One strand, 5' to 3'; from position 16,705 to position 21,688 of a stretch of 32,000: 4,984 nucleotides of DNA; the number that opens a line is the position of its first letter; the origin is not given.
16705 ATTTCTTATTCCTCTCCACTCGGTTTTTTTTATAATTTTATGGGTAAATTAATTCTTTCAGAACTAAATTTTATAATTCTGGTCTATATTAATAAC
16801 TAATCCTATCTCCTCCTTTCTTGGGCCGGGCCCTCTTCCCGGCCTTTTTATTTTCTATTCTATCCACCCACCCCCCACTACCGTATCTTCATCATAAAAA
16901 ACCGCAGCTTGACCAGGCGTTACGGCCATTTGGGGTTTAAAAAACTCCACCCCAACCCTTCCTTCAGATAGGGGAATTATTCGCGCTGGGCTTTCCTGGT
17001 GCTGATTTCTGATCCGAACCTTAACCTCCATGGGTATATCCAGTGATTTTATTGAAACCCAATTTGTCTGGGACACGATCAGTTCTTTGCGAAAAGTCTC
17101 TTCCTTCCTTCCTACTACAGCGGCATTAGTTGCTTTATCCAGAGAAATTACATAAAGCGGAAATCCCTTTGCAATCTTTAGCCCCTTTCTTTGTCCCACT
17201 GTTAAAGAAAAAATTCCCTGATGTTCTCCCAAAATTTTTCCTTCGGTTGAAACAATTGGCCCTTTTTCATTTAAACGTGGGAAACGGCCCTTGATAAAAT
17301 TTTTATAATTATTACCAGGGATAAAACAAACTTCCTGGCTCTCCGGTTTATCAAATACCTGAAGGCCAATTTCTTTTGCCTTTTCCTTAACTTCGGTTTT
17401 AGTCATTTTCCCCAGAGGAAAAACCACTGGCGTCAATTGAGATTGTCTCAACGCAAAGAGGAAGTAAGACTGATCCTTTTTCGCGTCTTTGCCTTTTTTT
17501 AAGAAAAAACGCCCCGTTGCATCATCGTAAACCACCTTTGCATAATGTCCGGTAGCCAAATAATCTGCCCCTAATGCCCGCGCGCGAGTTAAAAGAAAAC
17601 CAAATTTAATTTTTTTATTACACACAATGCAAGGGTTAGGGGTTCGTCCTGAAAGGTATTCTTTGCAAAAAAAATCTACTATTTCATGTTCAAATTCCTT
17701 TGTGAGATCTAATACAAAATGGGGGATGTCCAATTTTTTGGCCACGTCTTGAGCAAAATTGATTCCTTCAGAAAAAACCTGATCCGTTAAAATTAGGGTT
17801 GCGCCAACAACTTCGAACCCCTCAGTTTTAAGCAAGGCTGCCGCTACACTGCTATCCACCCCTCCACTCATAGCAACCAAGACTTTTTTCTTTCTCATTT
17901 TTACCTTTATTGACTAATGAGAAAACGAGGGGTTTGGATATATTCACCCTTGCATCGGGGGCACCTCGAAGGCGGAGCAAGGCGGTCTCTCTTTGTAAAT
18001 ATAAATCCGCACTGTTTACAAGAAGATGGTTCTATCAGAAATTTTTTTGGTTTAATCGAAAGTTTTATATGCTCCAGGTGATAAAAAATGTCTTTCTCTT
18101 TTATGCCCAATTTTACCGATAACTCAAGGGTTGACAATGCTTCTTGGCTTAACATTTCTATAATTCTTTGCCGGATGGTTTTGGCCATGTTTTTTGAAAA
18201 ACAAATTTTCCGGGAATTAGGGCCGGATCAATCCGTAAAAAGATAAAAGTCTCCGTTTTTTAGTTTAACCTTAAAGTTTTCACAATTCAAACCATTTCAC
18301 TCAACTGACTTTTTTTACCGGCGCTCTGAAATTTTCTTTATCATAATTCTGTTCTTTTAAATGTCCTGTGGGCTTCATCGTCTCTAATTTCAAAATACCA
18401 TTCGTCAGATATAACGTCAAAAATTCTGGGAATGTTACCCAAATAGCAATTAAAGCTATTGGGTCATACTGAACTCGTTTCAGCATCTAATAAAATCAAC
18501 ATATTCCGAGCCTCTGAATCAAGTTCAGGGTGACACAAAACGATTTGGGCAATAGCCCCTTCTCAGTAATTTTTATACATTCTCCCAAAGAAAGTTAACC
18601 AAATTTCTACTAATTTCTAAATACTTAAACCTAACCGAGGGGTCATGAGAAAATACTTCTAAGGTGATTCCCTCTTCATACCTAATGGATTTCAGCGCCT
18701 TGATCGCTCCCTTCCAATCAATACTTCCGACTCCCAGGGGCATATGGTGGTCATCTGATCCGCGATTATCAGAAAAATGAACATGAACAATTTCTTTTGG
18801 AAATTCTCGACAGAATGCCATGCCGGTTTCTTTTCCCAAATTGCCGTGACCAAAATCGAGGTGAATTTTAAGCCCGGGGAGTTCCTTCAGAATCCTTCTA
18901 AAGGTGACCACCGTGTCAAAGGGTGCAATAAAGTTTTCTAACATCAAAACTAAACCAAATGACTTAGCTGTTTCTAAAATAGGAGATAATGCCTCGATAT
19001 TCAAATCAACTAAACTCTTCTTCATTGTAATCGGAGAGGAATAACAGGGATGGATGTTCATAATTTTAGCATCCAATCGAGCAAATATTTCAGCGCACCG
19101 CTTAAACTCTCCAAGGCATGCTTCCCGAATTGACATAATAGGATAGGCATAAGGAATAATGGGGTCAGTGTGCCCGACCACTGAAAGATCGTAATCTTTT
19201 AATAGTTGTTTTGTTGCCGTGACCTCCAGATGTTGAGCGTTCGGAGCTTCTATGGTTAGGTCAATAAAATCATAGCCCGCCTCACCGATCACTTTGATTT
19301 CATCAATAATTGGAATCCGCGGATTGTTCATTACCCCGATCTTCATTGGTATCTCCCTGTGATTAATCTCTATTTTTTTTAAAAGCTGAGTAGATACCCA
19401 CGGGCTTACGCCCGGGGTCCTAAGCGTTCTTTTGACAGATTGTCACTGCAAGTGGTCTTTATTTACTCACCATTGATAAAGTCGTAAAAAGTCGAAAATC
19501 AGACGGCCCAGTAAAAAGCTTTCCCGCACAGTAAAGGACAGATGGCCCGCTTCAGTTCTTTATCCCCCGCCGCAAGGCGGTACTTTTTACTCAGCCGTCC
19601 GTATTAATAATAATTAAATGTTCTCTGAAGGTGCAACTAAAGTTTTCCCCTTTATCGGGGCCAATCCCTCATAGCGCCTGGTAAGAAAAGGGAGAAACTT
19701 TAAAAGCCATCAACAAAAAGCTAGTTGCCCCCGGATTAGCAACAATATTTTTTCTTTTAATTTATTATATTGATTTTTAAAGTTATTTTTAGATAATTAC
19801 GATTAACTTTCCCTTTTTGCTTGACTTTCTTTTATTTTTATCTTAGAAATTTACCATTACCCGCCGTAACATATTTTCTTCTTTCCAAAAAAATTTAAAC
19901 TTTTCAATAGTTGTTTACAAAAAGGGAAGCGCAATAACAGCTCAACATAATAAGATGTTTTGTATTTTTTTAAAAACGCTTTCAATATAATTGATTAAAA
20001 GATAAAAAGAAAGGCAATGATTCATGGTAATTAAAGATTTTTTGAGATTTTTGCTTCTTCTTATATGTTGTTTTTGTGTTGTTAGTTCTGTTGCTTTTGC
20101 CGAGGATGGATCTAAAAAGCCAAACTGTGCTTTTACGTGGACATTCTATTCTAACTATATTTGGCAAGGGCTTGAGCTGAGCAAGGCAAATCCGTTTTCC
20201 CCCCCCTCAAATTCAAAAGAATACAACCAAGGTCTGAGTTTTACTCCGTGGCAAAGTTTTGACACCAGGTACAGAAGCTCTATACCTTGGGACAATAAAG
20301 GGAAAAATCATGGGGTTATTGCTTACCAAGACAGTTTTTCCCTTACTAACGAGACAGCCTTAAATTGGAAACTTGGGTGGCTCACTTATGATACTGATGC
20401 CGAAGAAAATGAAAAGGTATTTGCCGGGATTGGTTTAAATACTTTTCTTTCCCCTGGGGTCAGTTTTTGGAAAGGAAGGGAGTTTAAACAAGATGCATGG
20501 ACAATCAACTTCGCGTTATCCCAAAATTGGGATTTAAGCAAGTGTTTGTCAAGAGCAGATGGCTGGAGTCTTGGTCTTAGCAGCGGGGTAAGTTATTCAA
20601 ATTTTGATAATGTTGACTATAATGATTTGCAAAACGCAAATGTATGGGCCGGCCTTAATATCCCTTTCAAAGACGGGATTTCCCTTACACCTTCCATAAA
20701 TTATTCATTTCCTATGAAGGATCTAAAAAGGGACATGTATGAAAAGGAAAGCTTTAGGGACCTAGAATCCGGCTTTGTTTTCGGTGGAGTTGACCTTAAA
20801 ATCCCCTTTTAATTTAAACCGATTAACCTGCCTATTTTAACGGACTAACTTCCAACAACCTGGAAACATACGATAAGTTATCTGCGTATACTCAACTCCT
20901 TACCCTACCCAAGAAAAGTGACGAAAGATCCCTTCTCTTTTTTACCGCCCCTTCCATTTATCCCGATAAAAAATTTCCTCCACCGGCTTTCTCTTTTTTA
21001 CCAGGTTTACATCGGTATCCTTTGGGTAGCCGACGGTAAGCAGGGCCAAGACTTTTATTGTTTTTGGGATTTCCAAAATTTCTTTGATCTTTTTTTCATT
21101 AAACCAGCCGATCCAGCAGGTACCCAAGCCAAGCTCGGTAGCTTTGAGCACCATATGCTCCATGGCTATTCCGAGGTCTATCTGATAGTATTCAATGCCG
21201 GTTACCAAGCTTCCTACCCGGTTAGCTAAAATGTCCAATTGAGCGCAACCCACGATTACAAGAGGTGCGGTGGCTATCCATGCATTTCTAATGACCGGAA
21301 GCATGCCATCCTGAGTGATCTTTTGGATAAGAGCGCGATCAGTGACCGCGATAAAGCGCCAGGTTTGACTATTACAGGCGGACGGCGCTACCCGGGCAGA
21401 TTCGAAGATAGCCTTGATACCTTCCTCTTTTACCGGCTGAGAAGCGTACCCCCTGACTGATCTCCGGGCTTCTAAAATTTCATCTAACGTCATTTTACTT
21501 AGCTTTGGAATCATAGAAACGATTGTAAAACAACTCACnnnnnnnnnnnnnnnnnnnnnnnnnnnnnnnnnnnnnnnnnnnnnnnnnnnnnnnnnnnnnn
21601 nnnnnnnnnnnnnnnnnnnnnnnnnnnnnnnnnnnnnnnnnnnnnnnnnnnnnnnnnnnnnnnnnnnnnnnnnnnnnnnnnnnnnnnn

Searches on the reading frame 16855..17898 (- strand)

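Call 66: search_protein_families(library=pfam, proteins=[window:16855-17898:-], max_evalue=0.00001)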
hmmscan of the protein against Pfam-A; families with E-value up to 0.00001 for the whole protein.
window:16855-17898:- (347 aa): 5 families
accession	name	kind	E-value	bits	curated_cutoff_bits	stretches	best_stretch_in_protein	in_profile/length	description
PF03054.22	tRNA_Me_trans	-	1.1e-66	224.9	20.6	1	4-194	1-201/202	tRNA methyl transferase HUP domain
PF20258.4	tRNA_Me_trans_C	-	1.9e-20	73.4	20.6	1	271-346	2-77/77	Aminomethyltransferase beta-barrel domain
PF20259.3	tRNA_Me_trans_M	-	1.2e-16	60.4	27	1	199-264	1-66/66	tRNA methyl transferase PRC-barrel domain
PF06508.19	QueC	-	2.2e-08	34.3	22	1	5-180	1-176/210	Queuosine biosynthesis protein QueC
PF24167.1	DUF7411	-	5.9e-06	26.4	28.7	0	5-79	2-72/194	Family of unknown function (DUF7411)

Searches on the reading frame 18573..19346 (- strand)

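Call 66: search_protein_families(library=pfam, proteins=[window:18573-19346:-], max_evalue=0.00001)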
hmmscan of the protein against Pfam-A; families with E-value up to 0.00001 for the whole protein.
window:18573-19346:- (257 aa): 1 family
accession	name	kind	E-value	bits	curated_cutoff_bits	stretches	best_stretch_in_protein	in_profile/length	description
PF01261.30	AP_endonuc_2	-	5.7e-32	111.8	31.1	1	21-235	5-233/249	Xylose isomerase-like TIM barrel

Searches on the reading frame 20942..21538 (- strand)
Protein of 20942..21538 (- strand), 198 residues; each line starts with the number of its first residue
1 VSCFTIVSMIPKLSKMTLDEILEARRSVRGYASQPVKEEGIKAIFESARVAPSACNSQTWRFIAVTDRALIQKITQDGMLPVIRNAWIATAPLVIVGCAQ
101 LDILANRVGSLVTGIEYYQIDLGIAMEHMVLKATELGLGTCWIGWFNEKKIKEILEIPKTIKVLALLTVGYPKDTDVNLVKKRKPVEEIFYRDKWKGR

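Call 66: search_protein_families(library=pfam, proteins=[window:20942-21538:-], max_evalue=0.00001)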
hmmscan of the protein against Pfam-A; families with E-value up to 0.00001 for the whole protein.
window:20942-21538:- (198 aa): 2 families
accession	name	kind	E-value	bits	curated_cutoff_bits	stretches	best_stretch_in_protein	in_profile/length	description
PF00881.29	Nitroreductase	-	1.7e-31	110.1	23.5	1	23-171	2-167/167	Nitroreductase family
PF14512.11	TM1586_NiRdase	-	1.6e-21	77.4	27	1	118-191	80-150/215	Putative TM nitroreductase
